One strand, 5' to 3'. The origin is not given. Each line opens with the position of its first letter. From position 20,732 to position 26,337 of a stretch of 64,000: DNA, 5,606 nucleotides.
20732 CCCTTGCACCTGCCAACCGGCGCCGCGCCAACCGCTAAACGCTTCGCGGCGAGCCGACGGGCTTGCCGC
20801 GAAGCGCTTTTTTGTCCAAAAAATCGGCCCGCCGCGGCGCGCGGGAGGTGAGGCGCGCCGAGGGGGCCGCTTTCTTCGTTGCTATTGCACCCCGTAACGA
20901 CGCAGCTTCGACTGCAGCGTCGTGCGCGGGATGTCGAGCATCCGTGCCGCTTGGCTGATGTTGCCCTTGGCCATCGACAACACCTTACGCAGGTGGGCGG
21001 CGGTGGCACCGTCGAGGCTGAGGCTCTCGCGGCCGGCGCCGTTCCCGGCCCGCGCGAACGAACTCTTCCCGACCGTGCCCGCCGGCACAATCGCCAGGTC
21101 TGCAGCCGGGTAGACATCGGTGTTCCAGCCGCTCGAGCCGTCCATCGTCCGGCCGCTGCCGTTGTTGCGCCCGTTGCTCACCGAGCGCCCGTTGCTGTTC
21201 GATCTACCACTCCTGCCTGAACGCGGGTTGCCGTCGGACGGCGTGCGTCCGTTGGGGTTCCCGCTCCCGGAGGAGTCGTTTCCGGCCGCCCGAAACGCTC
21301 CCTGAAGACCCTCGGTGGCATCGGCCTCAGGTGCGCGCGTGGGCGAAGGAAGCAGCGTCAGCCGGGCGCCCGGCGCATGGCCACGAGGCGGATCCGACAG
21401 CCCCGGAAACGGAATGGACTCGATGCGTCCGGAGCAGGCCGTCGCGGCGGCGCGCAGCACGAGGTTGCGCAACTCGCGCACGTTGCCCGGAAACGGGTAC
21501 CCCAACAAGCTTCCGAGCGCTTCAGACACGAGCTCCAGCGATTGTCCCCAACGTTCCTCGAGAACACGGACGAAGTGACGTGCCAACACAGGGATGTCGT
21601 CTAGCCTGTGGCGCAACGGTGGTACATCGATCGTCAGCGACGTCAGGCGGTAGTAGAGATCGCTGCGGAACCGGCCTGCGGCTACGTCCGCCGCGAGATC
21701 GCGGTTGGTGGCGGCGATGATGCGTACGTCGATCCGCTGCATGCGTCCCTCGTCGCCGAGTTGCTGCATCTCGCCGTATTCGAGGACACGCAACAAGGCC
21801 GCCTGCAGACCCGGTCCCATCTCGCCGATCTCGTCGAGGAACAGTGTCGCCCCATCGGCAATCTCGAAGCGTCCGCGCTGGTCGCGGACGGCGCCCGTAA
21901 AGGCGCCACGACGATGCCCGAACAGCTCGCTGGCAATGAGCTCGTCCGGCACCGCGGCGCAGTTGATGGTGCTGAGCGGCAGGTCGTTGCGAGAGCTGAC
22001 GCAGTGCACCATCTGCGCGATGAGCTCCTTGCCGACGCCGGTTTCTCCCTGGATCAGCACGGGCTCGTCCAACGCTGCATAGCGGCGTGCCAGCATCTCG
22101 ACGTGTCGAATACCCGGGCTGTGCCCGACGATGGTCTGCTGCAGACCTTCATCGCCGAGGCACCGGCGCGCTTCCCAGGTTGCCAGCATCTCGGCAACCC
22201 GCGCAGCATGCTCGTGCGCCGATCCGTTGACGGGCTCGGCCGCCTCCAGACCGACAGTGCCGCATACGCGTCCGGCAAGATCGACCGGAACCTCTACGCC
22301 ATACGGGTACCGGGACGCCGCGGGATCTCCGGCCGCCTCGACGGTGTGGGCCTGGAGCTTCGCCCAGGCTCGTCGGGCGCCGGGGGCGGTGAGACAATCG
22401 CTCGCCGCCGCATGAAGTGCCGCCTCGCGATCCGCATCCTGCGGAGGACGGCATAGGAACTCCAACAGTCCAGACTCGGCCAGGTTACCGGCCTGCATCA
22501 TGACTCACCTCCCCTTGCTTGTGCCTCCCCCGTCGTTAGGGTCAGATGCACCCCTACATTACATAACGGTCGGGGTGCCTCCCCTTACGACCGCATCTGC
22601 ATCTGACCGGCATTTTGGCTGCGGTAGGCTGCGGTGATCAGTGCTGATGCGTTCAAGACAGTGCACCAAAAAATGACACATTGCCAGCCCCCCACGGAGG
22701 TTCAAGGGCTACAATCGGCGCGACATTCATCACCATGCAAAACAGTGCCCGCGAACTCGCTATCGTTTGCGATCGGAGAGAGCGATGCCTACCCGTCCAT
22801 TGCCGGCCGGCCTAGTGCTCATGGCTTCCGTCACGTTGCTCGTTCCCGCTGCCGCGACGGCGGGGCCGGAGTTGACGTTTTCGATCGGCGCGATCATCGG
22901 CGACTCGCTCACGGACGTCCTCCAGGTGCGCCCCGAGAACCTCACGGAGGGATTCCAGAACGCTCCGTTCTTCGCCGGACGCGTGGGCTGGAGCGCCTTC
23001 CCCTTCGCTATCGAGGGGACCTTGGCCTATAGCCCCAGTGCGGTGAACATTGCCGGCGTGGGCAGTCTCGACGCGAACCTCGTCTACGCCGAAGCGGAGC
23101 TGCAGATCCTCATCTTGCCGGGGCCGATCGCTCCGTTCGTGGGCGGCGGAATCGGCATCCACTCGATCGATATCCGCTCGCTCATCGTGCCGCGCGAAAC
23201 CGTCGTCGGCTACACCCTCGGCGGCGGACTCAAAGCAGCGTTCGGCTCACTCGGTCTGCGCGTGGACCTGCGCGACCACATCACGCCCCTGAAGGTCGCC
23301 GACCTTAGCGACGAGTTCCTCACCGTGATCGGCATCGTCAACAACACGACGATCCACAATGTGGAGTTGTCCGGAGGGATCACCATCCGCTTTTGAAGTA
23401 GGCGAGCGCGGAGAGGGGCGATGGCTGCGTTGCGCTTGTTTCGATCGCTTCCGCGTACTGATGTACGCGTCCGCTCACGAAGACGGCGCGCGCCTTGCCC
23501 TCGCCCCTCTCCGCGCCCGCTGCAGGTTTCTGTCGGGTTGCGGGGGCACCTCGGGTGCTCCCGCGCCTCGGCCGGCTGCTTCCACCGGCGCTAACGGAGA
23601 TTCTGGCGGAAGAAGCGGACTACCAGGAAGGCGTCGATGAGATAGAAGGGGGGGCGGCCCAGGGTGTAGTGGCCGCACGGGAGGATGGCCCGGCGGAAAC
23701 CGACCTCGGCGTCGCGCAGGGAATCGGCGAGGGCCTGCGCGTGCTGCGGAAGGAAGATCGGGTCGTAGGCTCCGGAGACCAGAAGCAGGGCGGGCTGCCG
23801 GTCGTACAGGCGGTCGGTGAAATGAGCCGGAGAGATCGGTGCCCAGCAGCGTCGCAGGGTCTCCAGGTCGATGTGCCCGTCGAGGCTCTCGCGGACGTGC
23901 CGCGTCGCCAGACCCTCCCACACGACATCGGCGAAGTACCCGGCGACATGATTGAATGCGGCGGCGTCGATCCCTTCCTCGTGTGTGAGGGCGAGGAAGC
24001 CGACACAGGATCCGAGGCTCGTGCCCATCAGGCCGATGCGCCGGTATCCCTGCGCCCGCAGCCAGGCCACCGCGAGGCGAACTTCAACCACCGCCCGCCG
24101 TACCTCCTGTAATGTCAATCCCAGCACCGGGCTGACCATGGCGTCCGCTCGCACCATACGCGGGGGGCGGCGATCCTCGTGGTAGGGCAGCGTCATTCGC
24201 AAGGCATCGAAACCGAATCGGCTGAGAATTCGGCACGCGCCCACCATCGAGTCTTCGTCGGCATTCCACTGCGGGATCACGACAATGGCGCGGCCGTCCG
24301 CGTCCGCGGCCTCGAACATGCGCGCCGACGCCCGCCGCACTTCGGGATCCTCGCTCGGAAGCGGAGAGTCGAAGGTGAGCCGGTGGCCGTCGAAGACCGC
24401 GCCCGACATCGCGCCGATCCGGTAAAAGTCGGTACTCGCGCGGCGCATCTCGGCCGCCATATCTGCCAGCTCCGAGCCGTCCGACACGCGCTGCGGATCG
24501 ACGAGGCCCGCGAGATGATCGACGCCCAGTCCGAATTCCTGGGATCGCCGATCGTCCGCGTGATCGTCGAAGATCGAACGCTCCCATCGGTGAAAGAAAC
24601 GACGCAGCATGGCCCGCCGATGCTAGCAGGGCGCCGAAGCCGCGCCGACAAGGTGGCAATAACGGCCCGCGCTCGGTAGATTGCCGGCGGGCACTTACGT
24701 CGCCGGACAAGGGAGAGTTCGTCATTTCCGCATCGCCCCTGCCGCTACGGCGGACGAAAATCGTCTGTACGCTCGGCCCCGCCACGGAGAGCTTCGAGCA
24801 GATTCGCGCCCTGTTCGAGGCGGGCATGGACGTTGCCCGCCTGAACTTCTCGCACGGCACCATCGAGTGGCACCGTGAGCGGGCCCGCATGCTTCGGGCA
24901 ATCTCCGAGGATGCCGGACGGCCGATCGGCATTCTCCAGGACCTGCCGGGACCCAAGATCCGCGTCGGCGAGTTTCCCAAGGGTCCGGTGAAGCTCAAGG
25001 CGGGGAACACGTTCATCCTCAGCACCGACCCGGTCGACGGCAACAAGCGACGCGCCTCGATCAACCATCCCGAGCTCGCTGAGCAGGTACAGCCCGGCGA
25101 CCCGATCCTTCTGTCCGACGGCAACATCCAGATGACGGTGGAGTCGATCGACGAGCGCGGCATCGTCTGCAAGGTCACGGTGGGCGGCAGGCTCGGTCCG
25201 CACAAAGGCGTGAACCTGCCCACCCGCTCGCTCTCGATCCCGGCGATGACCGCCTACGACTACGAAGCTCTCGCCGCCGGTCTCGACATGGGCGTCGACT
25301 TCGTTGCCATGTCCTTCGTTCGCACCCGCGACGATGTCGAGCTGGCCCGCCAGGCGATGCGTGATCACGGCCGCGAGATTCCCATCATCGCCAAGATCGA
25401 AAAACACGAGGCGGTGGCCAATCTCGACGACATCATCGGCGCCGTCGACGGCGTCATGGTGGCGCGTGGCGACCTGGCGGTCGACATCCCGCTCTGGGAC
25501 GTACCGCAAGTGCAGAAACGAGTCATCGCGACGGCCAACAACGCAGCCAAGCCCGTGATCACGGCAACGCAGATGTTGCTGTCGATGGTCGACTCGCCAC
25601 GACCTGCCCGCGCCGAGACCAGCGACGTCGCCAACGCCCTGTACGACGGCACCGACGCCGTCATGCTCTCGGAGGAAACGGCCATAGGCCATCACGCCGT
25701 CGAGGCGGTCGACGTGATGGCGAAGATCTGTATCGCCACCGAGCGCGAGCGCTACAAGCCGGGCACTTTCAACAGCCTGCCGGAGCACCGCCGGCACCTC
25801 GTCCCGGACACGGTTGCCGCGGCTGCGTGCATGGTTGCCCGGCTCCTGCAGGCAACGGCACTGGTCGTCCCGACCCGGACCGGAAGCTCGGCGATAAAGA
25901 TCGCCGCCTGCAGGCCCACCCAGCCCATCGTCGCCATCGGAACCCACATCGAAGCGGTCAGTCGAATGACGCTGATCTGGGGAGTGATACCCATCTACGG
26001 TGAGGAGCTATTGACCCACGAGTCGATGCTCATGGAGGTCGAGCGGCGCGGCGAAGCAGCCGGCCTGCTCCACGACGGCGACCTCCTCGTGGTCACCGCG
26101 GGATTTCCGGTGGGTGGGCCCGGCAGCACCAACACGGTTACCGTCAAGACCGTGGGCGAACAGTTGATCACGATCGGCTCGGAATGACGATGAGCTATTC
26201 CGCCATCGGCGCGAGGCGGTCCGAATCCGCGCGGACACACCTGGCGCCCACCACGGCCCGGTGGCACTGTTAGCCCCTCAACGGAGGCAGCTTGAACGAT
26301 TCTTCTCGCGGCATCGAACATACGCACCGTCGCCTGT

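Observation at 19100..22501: Sigma54 regulon cassette: UAS palindrome + -24/-12 promoter driving an NHL-repeat protein and an 8-Cys mini-protein, with the activator encoded convergently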

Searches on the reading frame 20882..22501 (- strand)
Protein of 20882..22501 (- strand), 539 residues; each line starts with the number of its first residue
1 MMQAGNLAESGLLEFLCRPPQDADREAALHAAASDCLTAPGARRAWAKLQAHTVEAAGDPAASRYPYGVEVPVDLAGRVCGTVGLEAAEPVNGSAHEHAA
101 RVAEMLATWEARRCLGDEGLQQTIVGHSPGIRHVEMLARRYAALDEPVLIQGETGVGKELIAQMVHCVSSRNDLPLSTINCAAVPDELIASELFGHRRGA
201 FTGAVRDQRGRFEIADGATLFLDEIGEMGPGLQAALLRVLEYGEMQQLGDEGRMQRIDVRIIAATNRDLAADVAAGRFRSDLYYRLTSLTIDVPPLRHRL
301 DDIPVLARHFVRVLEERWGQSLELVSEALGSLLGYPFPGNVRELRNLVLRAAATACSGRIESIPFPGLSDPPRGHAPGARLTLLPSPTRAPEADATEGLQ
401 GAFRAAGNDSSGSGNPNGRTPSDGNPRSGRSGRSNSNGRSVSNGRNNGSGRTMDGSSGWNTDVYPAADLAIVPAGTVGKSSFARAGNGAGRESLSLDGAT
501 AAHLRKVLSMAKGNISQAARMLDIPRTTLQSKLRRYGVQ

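Call 5: search_protein_families(library=pfam, proteins=[window:20882-22501:-], max_evalue=0.01)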
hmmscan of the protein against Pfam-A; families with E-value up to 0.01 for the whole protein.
window:20882-22501:- (539 aa): 7 families
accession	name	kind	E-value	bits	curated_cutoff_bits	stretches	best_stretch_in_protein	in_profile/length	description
PF00158.32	Sigma54_activat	-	1.5e-61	207.4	20.2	1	124-291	1-167/168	Sigma-54 interaction domain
PF14532.12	Sigma54_activ_2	-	1.2e-18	68.1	25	1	141-296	17-138/138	Sigma-54 interaction domain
PF25601.1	AAA_lid_14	-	6.9e-16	58.3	27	1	297-361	1-66/87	AAA+ ATPase lid domain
PF02954.25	HTH_8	-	7.6e-09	35.6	22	1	503-536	9-42/42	Bacterial regulatory protein, Fis family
PF07728.20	AAA_5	-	1e-07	32.5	22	1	147-267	1-123/139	AAA domain (dynein-related subfamily)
PF07724.20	AAA_2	-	7e-06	26.6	27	1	148-268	6-126/166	AAA domain (Cdc48 subfamily)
PF00004.35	AAA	-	0.0024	18.7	21.2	1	148-280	1-125/131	ATPase family associated with various cellular activities (AAA)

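Call 33: search_protein_families(library=ncbifam, proteins=[window:20882-22501:-], max_evalue=0.01)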
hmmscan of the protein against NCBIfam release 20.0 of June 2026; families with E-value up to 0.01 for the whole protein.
window:20882-22501:- (539 aa): 29 families (the best 25 are shown)
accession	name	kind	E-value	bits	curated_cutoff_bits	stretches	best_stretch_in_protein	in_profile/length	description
NF003451.0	PRK05022.1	equivalog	5.5e-91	305.8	476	1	120-359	188-427/512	nitric oxide reductase transcriptional regulator NorR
TIGR01817.1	nifA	equivalog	1.7e-90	304.3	528.85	1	110-362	184-435/534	nif-specific transcriptional activator NifA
NF038308.1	RNA_repair_RtcR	equivalog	1.3e-77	261.8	650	1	103-361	161-428/530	RNA repair transcriptional activator RtcR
TIGR01818.1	ntrC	equivalog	3.7e-76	256.8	558.6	1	120-361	132-373/463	nitrogen regulation protein NR(I)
NF041552.1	TF_PrdR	equivalog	7.2e-76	255.7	795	2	121-351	266-496/577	sigma-54 dependent transcriptional regulator PrdR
TIGR02915.1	PEP_resp_reg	equivalog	9.3e-76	255.4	502.6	1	120-362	137-379/445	PEP-CTERM-box response regulator transcription factor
TIGR02974.1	phageshock_pspF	equivalog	7e-73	245.7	443.55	1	125-354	2-232/336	phage shock protein operon transcriptional activator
NF041906.1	V4R_TF_MobR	exception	3.3e-72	243.7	999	1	124-352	234-462/544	phenol degradation transcriptional regulator MobR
NF008469.0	PRK11361.1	equivalog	2.9e-71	240.5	714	1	121-355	142-376/461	acetoacetate metabolism transcriptional regulator AtoC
NF007689.0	PRK10365.1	equivalog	2.1e-70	237.8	760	1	121-353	138-370/441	sigma-54-dependent response regulator transcription factor ZraR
TIGR02329.1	propionate_PrpR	equivalog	1.7e-69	234.8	499.2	1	121-352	211-447/526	propionate catabolism operon regulatory protein PrpR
NF050807.1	TransRegFlbDCaul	equivalog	1.9e-69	234.7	750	1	122-361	118-357/454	sigma-54-dependent transcriptional regulator FlbD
NF011695.0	PRK15115.1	equivalog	5.7e-69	233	763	1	111-358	124-371/445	two-component system response regulator GlrR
NF011958.0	PRK15429.1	equivalog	3.9e-67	227.4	830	1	130-368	387-624/692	formate hydrogenlyase transcriptional activator FlhA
NF011953.0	PRK15424.1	equivalog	1.1e-65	222.2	703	1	120-352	217-462/538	propionate catabolism operon regulatory protein PrpR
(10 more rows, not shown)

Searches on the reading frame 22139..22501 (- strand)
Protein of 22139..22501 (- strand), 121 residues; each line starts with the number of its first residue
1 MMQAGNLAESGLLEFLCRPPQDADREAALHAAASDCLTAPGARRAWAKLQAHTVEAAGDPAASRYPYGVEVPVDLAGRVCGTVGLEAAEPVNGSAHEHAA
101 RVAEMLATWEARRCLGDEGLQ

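Call 66: search_solved_structures(query=window:22139-22501:-, max_evalue=10)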
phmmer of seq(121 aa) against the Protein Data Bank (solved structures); distinct sequences matched with E-value up to 10: 0.

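Call 67: search_protein_families(library=pfam, proteins=[window:22139-22501:-], max_evalue=1)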
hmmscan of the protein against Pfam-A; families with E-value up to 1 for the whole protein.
seq(121 aa): 2 families
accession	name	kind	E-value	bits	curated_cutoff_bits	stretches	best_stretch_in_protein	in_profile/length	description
PF20680.3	DUF6817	-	0.11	13.1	25.2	1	85-120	7-42/85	Domain of unknown function (DUF6817)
PF05651.19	Diacid_rec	-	0.18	11.9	23.6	1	41-85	45-89/134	Putative sugar diacid recognition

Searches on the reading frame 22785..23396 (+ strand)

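Call 5: search_protein_families(library=pfam, proteins=[window:22785-23396:+], max_evalue=0.01)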
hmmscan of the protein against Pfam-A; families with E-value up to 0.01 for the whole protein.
window:22785-23396:+ (203 aa): 0 families

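Call 33: search_protein_families(library=ncbifam, proteins=[window:22785-23396:+], max_evalue=0.01)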
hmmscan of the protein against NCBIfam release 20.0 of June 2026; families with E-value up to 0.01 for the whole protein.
window:22785-23396:+ (203 aa): 1 family
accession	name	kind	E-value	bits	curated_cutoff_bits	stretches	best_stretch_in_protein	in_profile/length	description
TIGR04565.1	OMP_myx_plus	subfamily_domain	0.0032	17.5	60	1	136-203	105-161/161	outer membrane beta-barrel domain-containing protein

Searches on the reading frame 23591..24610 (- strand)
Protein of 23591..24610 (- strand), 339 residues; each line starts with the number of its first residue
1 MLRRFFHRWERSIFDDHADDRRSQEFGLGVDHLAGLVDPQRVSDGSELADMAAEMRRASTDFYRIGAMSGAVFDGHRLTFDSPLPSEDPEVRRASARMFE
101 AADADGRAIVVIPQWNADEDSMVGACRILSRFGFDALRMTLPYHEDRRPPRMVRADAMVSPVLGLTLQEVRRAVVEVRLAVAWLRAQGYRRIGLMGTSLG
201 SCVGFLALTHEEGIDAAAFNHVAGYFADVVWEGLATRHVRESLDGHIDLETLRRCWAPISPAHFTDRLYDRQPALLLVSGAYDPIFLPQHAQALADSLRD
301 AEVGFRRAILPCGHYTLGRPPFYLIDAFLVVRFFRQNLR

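Call 5: search_protein_families(library=pfam, proteins=[window:23591-24610:-], max_evalue=0.01)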
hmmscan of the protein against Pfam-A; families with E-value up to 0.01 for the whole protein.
window:23591-24610:- (339 aa): 1 family
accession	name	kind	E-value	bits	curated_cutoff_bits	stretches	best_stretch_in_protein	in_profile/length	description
PF00326.27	Peptidase_S9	-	0.00018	21.5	22.6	1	180-311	51-183/213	Prolyl oligopeptidase family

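Call 33: search_protein_families(library=ncbifam, proteins=[window:23591-24610:-], max_evalue=0.01)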
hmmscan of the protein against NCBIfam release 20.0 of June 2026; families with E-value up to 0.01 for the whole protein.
window:23591-24610:- (339 aa): 2 families
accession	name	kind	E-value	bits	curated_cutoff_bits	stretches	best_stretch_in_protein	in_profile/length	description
NF047337.1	hydrolase_RcgR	subfamily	7.1e-58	196.3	182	1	2-333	2-330/332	RcgR family putative quorum lactone hydrolase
NF051488.1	bifunc_PcaDC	exception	0.0033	16.6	390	0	210-303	129-224/375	bifunctional 3-oxoadipate enol-lactonase/4-carboxymuconolactone decarboxylase PcaDC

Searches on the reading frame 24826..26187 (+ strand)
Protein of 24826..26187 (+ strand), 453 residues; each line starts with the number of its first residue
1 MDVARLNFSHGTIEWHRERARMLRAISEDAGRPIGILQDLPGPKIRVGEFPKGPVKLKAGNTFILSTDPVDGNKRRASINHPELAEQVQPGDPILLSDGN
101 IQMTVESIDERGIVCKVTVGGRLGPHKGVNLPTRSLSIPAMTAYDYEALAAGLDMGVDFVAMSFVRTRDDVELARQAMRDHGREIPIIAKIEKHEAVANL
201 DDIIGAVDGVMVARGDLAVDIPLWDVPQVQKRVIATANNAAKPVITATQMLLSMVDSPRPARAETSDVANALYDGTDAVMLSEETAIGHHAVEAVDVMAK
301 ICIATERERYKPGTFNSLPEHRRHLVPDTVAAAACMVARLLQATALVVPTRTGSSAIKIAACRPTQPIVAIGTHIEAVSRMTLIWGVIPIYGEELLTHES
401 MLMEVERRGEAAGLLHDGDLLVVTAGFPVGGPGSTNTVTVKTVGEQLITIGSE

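Call 62: list_cluster_members(proteins=[window:24826-26187:+, window:20882-22501:-, window:20417-20668:+, window:23591-24610:-, window:26292-27491:+, window:6632-9148:+, P0060, P0072])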
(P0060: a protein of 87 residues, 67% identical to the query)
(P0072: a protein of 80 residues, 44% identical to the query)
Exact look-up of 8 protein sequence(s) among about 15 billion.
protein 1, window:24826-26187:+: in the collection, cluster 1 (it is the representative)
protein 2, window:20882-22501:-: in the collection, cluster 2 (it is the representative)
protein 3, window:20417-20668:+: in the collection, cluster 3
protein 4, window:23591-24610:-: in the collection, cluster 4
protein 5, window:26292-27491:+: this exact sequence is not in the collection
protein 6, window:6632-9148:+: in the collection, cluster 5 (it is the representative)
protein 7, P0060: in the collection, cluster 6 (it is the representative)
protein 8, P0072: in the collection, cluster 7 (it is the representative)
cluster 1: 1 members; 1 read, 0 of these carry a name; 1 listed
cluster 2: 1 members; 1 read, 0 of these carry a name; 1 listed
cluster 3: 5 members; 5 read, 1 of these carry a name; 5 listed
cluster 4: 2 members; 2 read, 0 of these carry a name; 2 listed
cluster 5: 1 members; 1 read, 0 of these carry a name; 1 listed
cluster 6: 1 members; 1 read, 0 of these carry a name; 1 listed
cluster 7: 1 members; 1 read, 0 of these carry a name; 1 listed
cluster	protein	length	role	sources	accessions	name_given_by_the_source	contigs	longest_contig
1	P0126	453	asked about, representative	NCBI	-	-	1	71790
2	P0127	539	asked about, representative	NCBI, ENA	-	-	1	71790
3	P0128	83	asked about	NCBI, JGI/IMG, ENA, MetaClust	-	\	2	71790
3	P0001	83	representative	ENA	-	-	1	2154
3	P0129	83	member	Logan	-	-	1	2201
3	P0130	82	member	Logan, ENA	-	-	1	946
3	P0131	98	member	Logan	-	-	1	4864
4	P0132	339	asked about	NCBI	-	-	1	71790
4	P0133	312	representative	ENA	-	-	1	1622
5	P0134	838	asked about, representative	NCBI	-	-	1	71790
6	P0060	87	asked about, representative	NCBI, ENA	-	-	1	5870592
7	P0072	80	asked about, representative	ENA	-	-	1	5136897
